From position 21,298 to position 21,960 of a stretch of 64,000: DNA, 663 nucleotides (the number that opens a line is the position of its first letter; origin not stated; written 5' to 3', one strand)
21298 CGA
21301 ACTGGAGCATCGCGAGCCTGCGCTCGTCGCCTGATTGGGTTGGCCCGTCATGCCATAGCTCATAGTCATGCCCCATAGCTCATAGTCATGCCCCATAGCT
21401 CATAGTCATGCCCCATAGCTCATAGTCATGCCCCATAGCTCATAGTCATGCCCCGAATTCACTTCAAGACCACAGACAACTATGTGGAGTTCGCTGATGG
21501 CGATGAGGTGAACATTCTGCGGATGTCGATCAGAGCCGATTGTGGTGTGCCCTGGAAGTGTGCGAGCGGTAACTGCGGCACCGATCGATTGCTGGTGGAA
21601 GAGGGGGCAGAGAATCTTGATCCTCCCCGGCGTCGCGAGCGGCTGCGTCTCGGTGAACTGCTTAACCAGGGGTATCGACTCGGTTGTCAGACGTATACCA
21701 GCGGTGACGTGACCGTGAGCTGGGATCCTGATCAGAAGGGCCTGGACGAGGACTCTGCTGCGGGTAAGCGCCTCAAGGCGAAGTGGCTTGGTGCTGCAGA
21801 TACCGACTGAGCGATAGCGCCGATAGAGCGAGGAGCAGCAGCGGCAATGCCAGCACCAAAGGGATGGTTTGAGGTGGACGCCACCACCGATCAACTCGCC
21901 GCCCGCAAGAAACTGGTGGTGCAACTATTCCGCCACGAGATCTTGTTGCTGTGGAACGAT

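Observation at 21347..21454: Five tandem 20-bp repeats, each an ATG-initiated mini-ORF (MPHSS-stop), ending in the start codon of a ferredoxin-like gene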

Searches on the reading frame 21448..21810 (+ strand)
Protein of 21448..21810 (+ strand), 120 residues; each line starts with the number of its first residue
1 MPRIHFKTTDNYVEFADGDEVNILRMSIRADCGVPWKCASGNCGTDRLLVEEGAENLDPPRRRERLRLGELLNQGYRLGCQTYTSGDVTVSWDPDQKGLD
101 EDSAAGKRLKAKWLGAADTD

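Call 6: search_protein_families(library=pfam, proteins=[window:21448-21810:+])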
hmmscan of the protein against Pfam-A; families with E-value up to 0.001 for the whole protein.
window:21448-21810:+ (120 aa): 1 family
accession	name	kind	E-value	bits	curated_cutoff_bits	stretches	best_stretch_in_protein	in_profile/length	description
PF00111.32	Fer2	-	8.2e-05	22.9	21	1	14-83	9-75/77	2Fe-2S iron-sulfur cluster binding domain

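Call 9: find_encoding_contigs(protein=window:21448-21810:+, flank=3000, max_places=10)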
Protein window:21448-21810:+ (120 aa): 8 contigs read that carry it; 5 places shown.
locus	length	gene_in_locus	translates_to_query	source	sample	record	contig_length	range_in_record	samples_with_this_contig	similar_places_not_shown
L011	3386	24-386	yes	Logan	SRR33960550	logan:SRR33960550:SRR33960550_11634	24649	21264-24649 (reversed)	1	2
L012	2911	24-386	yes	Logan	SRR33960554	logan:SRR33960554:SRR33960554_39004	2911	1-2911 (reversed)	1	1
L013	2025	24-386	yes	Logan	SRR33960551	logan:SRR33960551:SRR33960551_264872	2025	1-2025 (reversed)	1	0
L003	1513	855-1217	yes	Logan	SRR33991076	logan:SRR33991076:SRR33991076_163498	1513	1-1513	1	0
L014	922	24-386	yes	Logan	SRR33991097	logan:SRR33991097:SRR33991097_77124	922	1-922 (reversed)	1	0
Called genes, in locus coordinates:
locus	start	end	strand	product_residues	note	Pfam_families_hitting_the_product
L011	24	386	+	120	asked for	-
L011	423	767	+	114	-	PF00355:Rieske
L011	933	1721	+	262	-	PF17645:Amdase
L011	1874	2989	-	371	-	PF01266:DAO, PF07992:Pyr_redox_2 (faint), PF13450:NAD_binding_8 (weak)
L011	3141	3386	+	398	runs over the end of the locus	PF04909:Amidohydro_2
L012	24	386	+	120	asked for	-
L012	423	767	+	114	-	PF00355:Rieske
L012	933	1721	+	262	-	PF17645:Amdase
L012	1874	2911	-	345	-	?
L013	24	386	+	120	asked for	-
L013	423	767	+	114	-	PF00355:Rieske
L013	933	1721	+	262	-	PF17645:Amdase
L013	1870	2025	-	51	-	?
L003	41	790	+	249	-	PF03070:TENA_THI-4 (weak), PF14518:Haem_oxygenas_2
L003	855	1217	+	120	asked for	-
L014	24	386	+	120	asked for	-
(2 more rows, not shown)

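Call 18: find_homologous_proteins(query=window:21448-21810:+)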
Query window:21448-21810:+ (120 aa): 239 proteins with E <= 0.001 among 250 candidates; the best 120 are listed.
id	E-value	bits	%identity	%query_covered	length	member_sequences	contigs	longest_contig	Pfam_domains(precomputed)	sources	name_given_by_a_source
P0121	1.5e-77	275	100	100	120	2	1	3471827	-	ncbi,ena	-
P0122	1.1e-68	247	89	100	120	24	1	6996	PF00111.33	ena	-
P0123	2.7e-66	239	85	100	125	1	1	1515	PF00111.33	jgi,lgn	-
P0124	2.0e-64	233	83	100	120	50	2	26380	PF00111.33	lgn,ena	-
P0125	3.2e-64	232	83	100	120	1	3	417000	PF00111.33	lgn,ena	-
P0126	2.6e-63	229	83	100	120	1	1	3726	PF00111.33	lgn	-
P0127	1.4e-62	227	81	100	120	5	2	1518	-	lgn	-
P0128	3.1e-62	226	83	96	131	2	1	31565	PF00111.33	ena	-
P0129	1.0e-60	221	80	100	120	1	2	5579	PF00111.33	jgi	jgi:ferredoxin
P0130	2.3e-60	220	78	100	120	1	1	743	PF00111.33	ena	-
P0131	2.2e-59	217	75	100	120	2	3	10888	PF00111.33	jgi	-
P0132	2.2e-59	217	78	100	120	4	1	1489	PF00111.33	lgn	-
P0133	2.4e-59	217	78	100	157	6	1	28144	PF00111.33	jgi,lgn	-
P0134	2.5e-59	217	77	100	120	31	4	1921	PF00111.33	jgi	jgi:ferredoxin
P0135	5.8e-59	215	76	99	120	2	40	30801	PF00111.33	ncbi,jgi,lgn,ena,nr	ncbi:MAG TPA: 2Fe-2S iron-sulfur cluster binding domain-containing protein [Ilumatobacteraceae bacte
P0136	9.3e-59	215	76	99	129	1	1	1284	PF00111.33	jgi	-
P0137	8.8e-58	212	77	100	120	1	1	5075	PF00111.33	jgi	jgi:ferredoxin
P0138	1.1e-57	211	78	98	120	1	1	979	PF00111.33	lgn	-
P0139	1.6e-57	211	76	99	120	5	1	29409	PF00111.33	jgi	jgi:ferredoxin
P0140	2.1e-57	210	75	98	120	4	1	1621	PF00111.33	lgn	-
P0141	3.8e-57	209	75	99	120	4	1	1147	PF00111.33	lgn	-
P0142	1.2e-56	208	75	99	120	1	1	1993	PF00111.33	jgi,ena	-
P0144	3.2e-56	207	74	99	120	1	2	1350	PF00111.33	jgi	jgi:ferredoxin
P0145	8.0e-56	205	77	97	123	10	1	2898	PF00111.33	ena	-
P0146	1.6e-55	204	74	98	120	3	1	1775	PF00111.33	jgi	jgi:ferredoxin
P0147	2.0e-55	204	73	99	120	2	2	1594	PF00111.33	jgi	jgi:ferredoxin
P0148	1.1e-54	202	73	99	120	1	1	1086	PF00111.33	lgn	-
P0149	1.3e-54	201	73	95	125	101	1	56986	PF00111.33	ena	-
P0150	1.5e-54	201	73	99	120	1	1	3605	PF00111.33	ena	-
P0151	2.8e-54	200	71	98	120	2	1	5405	PF00111.33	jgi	jgi:ferredoxin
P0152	4.8e-54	199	84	80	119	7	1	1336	PF00111.33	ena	-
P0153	1.6e-53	198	71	99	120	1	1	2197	PF00111.33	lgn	-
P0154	1.9e-53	198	72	98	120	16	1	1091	PF00111.33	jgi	jgi:ferredoxin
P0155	2.2e-53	197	72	99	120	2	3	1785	PF00111.33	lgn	-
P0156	2.3e-53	197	71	99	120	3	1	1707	PF00111.33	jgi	jgi:ferredoxin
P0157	2.6e-53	197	71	98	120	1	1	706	PF00111.33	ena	-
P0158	2.7e-53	197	81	85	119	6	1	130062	PF00111.33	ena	-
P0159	3.2e-53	197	73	99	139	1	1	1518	PF00111.33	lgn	-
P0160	3.2e-53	197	72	97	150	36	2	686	PF00111.33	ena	-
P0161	4.0e-53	196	72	97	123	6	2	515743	PF00111.33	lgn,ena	-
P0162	4.1e-53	196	72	95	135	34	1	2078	PF00111.33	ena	-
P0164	9.6e-53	195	70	99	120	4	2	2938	PF00111.33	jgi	jgi:ferredoxin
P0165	1.4e-52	195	69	99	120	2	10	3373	PF00111.33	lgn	-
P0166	2.2e-52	194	78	85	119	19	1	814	PF00111.33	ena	-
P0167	3.9e-52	193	71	98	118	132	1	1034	PF00111.33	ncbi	-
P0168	4.2e-52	193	73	99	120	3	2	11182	PF00111.33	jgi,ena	jgi:ferredoxin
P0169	4.5e-52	193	72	100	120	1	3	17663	PF00111.33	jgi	jgi:ferredoxin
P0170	4.8e-52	193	78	88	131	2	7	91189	PF00111.33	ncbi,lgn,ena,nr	ncbi:MAG: 2Fe-2S iron-sulfur cluster-binding protein [Acidimicrobiaceae bacterium]|nr:2Fe-2S iron-su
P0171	6.4e-52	193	68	100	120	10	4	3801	PF00111.33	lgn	-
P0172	7.8e-52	192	69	99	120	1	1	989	PF00111.33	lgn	-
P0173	9.8e-52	192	71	99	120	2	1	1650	PF00111.33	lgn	-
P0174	1.6e-51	191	79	83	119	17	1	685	PF00111.33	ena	-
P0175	4.2e-51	190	69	98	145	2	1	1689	PF00111.33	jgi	jgi:ferredoxin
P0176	4.6e-51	190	71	96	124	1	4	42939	PF00111.33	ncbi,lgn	-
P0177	4.8e-51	190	71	99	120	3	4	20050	PF00111.33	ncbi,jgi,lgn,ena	ncbi:MAG TPA: 2Fe-2S iron-sulfur cluster-binding protein [Acidimicrobiales bacterium]|jgi:ferredoxin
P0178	5.3e-51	190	68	98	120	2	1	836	PF00111.33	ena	-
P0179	5.5e-51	190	71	99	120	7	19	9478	PF00111.33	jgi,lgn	jgi:ferredoxin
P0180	6.0e-51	189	69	98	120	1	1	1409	PF00111.33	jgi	jgi:ferredoxin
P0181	1.1e-50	189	68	98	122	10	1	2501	PF00111.33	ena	-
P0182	1.6e-50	188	70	99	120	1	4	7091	PF00111.33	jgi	jgi:ferredoxin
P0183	1.7e-50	188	71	97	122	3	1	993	PF00111.33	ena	-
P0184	2.2e-50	188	68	99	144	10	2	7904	PF00111.33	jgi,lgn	jgi:ferredoxin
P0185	4.2e-50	187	71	99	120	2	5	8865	PF00111.33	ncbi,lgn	ncbi:hypothetical protein BH20ACT4_BH20ACT4_07820 [soil metagenome]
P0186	5.1e-50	186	65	99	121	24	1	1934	PF00111.33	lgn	-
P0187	1.6e-49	185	69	99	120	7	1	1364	PF00111.33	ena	-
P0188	1.7e-49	185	68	95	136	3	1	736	PF00111.33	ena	-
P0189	2.0e-49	185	68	99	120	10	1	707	PF00111.33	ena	-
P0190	3.2e-49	184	69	95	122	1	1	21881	PF00111.33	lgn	-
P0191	3.4e-49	184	69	99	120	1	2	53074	PF00111.33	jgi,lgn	jgi:ferredoxin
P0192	3.5e-49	184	65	97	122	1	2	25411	PF00111.33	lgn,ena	-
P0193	4.2e-49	183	67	100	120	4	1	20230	PF00111.33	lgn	-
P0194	4.9e-49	183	65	98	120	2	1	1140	PF00111.33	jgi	jgi:ferredoxin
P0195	7.6e-49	183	67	98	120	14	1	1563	PF00111.33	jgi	jgi:ferredoxin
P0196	2.0e-48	181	67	100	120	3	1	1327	PF00111.33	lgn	-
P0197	2.4e-48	181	70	95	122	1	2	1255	PF00111.33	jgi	jgi:ferredoxin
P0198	3.4e-48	181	69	99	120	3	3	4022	PF00111.33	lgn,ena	-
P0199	3.4e-48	181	67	100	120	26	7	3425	PF00111.33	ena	-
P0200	6.0e-48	180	66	99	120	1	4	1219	PF00111.33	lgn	-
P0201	7.6e-48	179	66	99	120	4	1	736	PF00111.33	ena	-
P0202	8.2e-48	179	64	98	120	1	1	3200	PF00111.33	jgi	jgi:ferredoxin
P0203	1.0e-47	179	66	99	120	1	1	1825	PF00111.33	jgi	jgi:ferredoxin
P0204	1.5e-47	178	65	100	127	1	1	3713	PF00111.33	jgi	jgi:ferredoxin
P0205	2.1e-47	178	68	98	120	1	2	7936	PF00111.33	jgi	jgi:ferredoxin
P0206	3.2e-47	177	63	100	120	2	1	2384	PF00111.33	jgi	-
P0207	3.6e-47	177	67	99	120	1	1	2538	PF00111.33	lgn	-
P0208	3.7e-47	177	65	98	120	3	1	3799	PF00111.33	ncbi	-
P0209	3.9e-47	177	75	80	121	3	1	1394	PF00111.33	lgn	-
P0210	6.7e-47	176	66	100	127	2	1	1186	PF00111.33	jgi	jgi:ferredoxin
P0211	7.1e-47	176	66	99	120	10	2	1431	PF00111.33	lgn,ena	-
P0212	7.2e-47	176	65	99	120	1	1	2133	PF00111.33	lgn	-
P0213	1.0e-46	176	67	99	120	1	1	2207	PF00111.33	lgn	-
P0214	1.1e-46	176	68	96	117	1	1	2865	PF00111.33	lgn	-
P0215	1.1e-46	176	67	99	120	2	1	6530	PF00111.33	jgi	jgi:ferredoxin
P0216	1.3e-46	175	64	98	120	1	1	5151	PF00111.33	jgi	jgi:ferredoxin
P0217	1.4e-46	175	65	98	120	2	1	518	PF00111.33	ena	-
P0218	1.7e-46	175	65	98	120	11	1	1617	PF00111.33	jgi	jgi:ferredoxin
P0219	2.3e-46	175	66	100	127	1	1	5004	PF00111.33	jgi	jgi:ferredoxin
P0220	2.5e-46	175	64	99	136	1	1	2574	PF00111.33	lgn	-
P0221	2.8e-46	174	70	100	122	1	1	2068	PF00111.33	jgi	jgi:ferredoxin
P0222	5.3e-46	173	63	100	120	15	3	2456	PF00111.33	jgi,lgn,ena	-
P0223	5.4e-46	173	66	100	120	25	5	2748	PF00111.33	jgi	jgi:ferredoxin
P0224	7.0e-46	173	64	100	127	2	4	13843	PF00111.33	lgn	-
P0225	7.1e-46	173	64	100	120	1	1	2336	PF00111.33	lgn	-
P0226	7.5e-46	173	64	100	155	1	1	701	PF00111.33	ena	-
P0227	1.2e-45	172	64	98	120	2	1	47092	PF00111.33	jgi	jgi:ferredoxin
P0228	1.4e-45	172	69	100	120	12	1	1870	PF00111.33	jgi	jgi:ferredoxin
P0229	1.4e-45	172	68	100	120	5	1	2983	PF00111.33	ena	-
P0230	1.5e-45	172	66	99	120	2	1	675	PF00111.33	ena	-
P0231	1.6e-45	172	64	99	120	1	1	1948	PF00111.33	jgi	jgi:ferredoxin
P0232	1.7e-45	172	66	99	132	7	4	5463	PF00111.33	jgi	jgi:ferredoxin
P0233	1.9e-45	172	66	95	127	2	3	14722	PF00111.33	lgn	-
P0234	2.0e-45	172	65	99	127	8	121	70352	PF00111.33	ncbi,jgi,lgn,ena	jgi:ferredoxin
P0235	2.6e-45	171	66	99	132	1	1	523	PF00111.33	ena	-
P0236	2.8e-45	171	67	100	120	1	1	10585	PF00111.33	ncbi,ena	ncbi:MAG TPA: 2Fe-2S iron-sulfur cluster binding domain-containing protein [Acidimicrobiales bacteri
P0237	3.8e-45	171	65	99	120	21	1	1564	PF00111.33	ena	-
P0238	4.9e-45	170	64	98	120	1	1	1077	PF00111.33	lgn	-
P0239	6.7e-45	170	62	100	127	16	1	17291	PF00111.33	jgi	jgi:ferredoxin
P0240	7.1e-45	170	65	99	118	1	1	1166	PF00111.33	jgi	jgi:ferredoxin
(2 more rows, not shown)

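Call 19: find_encoding_contigs(protein=P0122, flank=1500, max_places=4)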
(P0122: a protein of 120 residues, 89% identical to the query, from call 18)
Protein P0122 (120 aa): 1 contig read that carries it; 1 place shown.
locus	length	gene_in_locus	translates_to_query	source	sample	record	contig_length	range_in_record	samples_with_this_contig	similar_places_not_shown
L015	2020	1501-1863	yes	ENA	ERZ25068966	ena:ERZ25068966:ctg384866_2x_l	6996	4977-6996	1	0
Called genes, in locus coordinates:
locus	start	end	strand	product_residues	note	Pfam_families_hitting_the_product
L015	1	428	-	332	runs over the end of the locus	PF02129:Peptidase_S15, PF00561:Abhydrolase_1 (weak), PF12697:Abhydrolase_6 (weak), PF00326:Peptidase_S9, PF12146:Hydrolase_4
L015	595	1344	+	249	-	PF03070:TENA_THI-4 (weak), PF14518:Haem_oxygenas_2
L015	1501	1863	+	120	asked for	PF00111:Fer2 (weak)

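Call 20: find_encoding_contigs(protein=P0124, flank=1500, max_places=4)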
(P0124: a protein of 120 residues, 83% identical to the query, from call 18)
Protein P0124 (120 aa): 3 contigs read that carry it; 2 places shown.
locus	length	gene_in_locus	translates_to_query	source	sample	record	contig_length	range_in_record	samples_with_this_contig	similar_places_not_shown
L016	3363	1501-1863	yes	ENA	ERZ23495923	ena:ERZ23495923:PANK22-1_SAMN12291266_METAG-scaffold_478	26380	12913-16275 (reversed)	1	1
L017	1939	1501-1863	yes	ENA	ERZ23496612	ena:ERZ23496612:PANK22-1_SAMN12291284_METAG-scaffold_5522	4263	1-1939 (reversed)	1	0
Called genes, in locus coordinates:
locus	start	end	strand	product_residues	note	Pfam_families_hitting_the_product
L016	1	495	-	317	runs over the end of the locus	PF02129:Peptidase_S15, PF12697:Abhydrolase_6 (weak), PF00326:Peptidase_S9, PF12146:Hydrolase_4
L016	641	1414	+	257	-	PF03070:TENA_THI-4, PF14518:Haem_oxygenas_2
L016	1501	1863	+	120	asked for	PF00111:Fer2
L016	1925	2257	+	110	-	PF00355:Rieske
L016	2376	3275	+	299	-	PF01555:N6_N4_Mtase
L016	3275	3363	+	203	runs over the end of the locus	PF09195:Endonuc-BglII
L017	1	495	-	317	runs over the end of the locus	PF02129:Peptidase_S15, PF12697:Abhydrolase_6 (faint), PF00326:Peptidase_S9, PF12146:Hydrolase_4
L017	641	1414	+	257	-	PF03070:TENA_THI-4, PF14518:Haem_oxygenas_2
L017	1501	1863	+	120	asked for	PF00111:Fer2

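Call 21: find_encoding_contigs(protein=P0125, flank=1500, max_places=4)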
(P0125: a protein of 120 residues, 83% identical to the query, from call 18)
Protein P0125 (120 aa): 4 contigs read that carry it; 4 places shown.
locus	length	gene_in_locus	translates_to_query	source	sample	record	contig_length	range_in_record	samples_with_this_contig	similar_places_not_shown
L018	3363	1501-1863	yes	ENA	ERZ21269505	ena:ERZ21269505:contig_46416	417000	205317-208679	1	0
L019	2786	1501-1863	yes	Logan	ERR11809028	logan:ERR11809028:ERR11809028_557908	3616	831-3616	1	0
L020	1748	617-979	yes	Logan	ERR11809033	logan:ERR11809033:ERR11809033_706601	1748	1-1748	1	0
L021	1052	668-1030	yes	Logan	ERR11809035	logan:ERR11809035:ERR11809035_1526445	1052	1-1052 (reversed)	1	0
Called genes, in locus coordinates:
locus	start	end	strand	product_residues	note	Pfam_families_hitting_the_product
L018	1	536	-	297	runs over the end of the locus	PF02668:TauD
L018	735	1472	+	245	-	PF03070:TENA_THI-4 (faint), PF14518:Haem_oxygenas_2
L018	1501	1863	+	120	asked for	PF00111:Fer2 (weak)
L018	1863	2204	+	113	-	PF00355:Rieske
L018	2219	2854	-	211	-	PF08241:Methyltransf_11, PF13649:Methyltransf_25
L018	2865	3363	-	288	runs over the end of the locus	PF13468:Glyoxalase_3, PF13669:Glyoxalase_4 (weak)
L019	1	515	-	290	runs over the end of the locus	PF02668:TauD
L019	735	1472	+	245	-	PF03070:TENA_THI-4 (faint), PF14518:Haem_oxygenas_2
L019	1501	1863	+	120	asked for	PF00111:Fer2 (weak)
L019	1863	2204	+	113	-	PF00355:Rieske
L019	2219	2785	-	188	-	?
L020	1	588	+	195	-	?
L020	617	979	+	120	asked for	PF00111:Fer2 (weak)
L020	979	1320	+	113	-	PF00355:Rieske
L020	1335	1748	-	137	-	?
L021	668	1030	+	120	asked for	PF00111:Fer2 (weak)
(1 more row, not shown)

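Call 22: find_encoding_contigs(protein=P0135, flank=1500, max_places=6)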
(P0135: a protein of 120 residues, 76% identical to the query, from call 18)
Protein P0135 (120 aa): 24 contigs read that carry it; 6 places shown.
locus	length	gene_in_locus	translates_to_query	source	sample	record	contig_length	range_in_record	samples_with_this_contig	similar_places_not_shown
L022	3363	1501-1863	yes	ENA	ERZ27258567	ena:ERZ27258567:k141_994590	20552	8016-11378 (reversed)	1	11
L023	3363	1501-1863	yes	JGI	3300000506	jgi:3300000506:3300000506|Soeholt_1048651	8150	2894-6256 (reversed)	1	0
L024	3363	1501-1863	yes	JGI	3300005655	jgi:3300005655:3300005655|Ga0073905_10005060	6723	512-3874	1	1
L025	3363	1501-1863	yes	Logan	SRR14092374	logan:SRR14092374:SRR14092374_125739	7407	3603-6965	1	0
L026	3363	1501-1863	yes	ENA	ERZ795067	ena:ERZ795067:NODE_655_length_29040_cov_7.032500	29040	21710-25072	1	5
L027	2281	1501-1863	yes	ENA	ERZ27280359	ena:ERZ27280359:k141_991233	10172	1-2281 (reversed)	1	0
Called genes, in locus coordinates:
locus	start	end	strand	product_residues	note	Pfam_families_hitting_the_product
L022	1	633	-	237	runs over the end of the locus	PF00392:GntR, PF07729:FCD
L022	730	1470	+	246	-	PF03070:TENA_THI-4, PF14518:Haem_oxygenas_2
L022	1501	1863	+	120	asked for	PF00111:Fer2 (weak)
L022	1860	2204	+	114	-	PF00355:Rieske, PF13806:Rieske_2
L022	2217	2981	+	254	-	PF01925:TauE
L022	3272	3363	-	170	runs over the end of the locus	-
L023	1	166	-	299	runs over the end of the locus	-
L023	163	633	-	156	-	PF00392:GntR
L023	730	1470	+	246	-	PF03070:TENA_THI-4, PF14518:Haem_oxygenas_2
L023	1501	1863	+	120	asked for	PF00111:Fer2 (weak)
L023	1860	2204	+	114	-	PF00355:Rieske, PF13806:Rieske_2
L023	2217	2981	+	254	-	PF01925:TauE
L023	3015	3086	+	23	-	-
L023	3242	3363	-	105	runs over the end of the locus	-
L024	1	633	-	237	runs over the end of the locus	PF00392:GntR, PF07729:FCD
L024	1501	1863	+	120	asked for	PF00111:Fer2 (weak)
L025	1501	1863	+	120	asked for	PF00111:Fer2 (weak)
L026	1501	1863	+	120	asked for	PF00111:Fer2 (weak)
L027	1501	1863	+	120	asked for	PF00111:Fer2 (weak)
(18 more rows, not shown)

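Call 30: find_encoding_contigs(protein=P0241, flank=1500, max_places=6)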
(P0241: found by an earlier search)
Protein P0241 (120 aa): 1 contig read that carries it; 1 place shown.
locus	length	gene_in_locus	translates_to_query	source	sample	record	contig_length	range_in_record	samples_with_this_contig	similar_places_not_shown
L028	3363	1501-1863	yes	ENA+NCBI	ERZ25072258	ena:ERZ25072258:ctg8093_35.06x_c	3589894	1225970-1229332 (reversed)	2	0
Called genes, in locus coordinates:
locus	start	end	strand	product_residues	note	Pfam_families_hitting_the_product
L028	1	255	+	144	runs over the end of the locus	PF00583:Acetyltransf_1, PF13673:Acetyltransf_10, PF13508:Acetyltransf_7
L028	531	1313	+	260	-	PF03070:TENA_THI-4, PF14518:Haem_oxygenas_2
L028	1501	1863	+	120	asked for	PF00111:Fer2 (weak)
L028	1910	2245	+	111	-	PF00355:Rieske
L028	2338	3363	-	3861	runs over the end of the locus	PF16656:Pur_ac_phosph_N (faint), PF25059:FN3_DSCAM-DSCAML_C (faint), PF22433:MtxA_IG-like (faint), PF05345:He_PIG, PF00041:fn3, PF05345:He_PIG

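Call 36: find_encoding_contigs(protein=P0246, flank=1200, max_places=5)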
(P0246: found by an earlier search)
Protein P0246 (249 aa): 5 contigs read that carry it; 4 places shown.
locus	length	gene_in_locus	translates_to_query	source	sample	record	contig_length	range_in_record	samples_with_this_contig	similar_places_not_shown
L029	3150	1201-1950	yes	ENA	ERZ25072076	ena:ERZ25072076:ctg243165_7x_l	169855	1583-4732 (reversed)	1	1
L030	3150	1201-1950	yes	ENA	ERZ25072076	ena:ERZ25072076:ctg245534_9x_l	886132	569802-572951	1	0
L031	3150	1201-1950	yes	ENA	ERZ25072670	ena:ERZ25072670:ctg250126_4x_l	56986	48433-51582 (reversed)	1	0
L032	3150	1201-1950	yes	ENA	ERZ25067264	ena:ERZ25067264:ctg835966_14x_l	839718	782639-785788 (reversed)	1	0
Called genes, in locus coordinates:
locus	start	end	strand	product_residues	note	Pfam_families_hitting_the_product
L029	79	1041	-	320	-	PF02129:Peptidase_S15, PF00561:Abhydrolase_1 (weak), PF12146:Hydrolase_4, PF00326:Peptidase_S9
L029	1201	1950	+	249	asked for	PF03070:TENA_THI-4 (weak), PF14518:Haem_oxygenas_2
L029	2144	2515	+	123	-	PF00111:Fer2 (weak)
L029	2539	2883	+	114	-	PF00355:Rieske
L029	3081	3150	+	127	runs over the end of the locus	-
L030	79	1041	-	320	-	PF02129:Peptidase_S15, PF00561:Abhydrolase_1 (weak), PF12146:Hydrolase_4, PF00326:Peptidase_S9 (weak)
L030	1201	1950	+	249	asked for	PF03070:TENA_THI-4 (weak), PF14518:Haem_oxygenas_2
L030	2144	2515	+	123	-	PF00111:Fer2 (weak)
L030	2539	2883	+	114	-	PF00355:Rieske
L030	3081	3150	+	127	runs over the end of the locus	-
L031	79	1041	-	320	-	PF02129:Peptidase_S15, PF00561:Abhydrolase_1 (weak), PF12146:Hydrolase_4, PF12697:Abhydrolase_6 (faint), PF00326:Peptidase_S9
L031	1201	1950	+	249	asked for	PF03070:TENA_THI-4 (weak), PF14518:Haem_oxygenas_2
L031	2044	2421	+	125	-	PF00111:Fer2 (weak)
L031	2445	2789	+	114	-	PF00355:Rieske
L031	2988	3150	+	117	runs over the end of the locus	-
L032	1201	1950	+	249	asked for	PF03070:TENA_THI-4 (weak), PF14518:Haem_oxygenas_2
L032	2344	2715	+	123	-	PF00111:Fer2 (weak)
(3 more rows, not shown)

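Call 37: find_encoding_contigs(protein=P0249, flank=1200, max_places=4)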
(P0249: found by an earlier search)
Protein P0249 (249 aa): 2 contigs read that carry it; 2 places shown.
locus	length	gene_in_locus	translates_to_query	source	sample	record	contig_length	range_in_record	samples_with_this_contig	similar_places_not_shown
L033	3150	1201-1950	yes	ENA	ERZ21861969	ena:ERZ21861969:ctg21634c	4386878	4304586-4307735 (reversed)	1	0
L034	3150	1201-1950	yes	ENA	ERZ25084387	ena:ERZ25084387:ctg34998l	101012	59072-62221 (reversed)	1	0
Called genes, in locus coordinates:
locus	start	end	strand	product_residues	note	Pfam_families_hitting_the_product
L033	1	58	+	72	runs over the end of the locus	-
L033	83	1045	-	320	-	PF12740:PETase (faint), PF02129:Peptidase_S15, PF00561:Abhydrolase_1 (weak), PF12697:Abhydrolase_6 (faint), PF00326:Peptidase_S9, PF12146:Hydrolase_4 (weak)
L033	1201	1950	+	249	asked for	PF03070:TENA_THI-4 (weak), PF14518:Haem_oxygenas_2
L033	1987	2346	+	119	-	PF00111:Fer2 (weak)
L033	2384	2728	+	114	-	PF00355:Rieske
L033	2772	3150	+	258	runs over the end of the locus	PF00106:adh_short, PF01370:Epimerase (weak), PF13561:adh_short_C2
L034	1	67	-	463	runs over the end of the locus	PF01979:Amidohydro_1, PF12890:DHOase, PF07969:Amidohydro_3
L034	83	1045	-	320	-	PF02129:Peptidase_S15, PF00561:Abhydrolase_1 (weak), PF12697:Abhydrolase_6 (weak), PF00326:Peptidase_S9, PF12146:Hydrolase_4 (weak)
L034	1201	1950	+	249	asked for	PF03070:TENA_THI-4 (weak), PF14518:Haem_oxygenas_2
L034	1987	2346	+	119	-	PF00111:Fer2 (weak)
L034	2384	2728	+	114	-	PF00355:Rieske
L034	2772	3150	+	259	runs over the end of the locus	PF00106:adh_short, PF01370:Epimerase (weak), PF13561:adh_short_C2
